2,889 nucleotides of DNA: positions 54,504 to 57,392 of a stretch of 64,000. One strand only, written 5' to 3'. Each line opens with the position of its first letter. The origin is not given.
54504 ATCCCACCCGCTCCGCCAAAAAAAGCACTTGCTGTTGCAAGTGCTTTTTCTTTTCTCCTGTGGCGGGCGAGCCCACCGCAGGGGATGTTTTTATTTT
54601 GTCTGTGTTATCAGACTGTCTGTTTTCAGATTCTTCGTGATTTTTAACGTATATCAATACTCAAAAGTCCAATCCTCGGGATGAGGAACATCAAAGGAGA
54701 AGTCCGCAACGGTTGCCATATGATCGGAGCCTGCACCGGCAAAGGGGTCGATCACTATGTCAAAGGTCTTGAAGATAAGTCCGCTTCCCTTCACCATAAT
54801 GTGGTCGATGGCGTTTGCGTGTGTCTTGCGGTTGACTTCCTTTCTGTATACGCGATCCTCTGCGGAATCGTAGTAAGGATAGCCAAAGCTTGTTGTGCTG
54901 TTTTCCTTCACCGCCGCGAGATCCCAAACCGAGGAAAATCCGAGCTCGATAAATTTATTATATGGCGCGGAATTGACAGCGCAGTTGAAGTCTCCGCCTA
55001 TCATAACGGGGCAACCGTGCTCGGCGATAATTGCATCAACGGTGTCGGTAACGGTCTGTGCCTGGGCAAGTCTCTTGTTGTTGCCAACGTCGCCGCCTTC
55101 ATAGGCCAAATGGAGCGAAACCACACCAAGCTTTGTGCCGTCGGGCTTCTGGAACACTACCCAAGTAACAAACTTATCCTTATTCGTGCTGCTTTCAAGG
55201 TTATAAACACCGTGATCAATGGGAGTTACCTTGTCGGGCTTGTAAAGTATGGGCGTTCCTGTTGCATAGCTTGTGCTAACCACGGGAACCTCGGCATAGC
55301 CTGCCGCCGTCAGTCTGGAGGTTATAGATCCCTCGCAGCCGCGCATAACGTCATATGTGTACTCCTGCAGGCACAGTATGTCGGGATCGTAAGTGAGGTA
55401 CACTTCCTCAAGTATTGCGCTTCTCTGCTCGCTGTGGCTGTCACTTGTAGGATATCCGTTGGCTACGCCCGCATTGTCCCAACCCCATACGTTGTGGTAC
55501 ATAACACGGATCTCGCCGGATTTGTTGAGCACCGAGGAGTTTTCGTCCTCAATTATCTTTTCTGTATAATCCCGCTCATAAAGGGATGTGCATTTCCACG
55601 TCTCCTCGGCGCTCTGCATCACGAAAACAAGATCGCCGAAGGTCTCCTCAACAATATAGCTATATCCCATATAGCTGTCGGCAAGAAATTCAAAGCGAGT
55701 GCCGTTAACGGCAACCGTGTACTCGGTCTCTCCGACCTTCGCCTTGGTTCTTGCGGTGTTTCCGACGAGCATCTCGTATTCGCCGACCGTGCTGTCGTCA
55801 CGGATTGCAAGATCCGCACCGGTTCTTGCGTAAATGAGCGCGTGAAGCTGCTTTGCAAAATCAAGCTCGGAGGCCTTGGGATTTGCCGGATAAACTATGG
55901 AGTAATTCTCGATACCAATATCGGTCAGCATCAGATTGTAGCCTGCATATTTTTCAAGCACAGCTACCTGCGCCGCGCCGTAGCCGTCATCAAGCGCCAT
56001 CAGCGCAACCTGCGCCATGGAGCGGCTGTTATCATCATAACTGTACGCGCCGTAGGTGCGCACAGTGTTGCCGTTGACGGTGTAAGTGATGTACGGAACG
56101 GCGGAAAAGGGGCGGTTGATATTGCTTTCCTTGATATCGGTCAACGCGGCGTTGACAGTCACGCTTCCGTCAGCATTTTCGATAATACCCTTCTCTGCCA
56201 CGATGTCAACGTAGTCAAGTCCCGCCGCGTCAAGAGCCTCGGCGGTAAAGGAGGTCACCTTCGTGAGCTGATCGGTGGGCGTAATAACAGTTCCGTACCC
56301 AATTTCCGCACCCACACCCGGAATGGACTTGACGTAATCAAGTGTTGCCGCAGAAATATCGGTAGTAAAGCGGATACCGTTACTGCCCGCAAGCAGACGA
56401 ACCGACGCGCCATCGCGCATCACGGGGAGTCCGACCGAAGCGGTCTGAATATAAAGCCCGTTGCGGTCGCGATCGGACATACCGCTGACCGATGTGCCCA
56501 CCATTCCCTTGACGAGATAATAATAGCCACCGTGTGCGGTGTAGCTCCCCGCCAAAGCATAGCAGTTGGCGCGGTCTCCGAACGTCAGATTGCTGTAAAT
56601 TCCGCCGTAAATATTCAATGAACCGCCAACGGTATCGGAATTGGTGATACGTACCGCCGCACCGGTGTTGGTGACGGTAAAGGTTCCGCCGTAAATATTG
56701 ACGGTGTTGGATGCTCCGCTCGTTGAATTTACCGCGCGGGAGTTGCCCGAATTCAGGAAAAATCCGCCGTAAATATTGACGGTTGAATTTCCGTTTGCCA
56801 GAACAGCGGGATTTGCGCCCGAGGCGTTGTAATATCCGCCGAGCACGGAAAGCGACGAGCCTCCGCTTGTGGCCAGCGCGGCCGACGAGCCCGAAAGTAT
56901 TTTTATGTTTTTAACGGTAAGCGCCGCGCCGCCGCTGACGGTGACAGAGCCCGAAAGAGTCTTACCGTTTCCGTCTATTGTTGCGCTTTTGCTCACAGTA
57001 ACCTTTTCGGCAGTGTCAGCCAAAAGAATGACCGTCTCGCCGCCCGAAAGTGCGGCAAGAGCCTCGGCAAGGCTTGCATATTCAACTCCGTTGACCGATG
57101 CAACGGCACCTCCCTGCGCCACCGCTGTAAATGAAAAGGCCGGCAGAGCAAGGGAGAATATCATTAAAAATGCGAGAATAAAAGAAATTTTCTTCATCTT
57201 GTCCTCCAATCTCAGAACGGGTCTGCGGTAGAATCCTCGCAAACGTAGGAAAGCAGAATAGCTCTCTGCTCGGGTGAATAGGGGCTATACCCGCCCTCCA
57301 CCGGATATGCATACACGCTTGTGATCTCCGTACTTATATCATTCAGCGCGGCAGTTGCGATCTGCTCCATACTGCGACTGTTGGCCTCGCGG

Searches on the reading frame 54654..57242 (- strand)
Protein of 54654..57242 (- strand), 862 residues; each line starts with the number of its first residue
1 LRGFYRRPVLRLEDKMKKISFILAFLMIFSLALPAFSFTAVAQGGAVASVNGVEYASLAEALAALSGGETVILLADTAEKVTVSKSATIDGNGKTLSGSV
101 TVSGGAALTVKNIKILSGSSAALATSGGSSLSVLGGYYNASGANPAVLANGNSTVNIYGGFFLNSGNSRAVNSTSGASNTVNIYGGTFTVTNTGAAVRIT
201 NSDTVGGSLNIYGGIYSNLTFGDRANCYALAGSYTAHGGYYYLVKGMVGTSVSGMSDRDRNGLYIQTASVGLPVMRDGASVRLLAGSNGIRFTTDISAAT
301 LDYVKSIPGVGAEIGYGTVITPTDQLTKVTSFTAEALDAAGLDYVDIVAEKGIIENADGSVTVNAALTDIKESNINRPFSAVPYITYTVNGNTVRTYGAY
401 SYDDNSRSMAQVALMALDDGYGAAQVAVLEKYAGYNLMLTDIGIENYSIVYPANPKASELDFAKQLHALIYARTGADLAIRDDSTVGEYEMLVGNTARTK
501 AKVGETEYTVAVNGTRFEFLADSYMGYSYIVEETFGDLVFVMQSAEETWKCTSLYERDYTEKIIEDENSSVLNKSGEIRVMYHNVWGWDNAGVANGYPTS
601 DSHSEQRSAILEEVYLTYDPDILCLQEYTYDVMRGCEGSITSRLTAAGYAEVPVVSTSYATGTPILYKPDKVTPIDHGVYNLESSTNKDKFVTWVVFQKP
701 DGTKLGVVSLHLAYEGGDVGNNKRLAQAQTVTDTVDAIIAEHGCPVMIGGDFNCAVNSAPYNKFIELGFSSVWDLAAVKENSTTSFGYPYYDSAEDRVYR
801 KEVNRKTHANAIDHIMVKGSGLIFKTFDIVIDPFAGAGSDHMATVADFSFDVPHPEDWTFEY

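Call 33: search_protein_families(library=pfam, proteins=[window:54654-57242:-], max_evalue=0.001)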
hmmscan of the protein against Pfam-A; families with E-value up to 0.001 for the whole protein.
window:54654-57242:- (862 aa): 1 family
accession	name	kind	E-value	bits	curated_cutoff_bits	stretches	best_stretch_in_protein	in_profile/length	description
PF03372.29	Exo_endo_phos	-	4.4e-11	43.4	24.5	1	598-841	9-225/225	Endonuclease/Exonuclease/phosphatase family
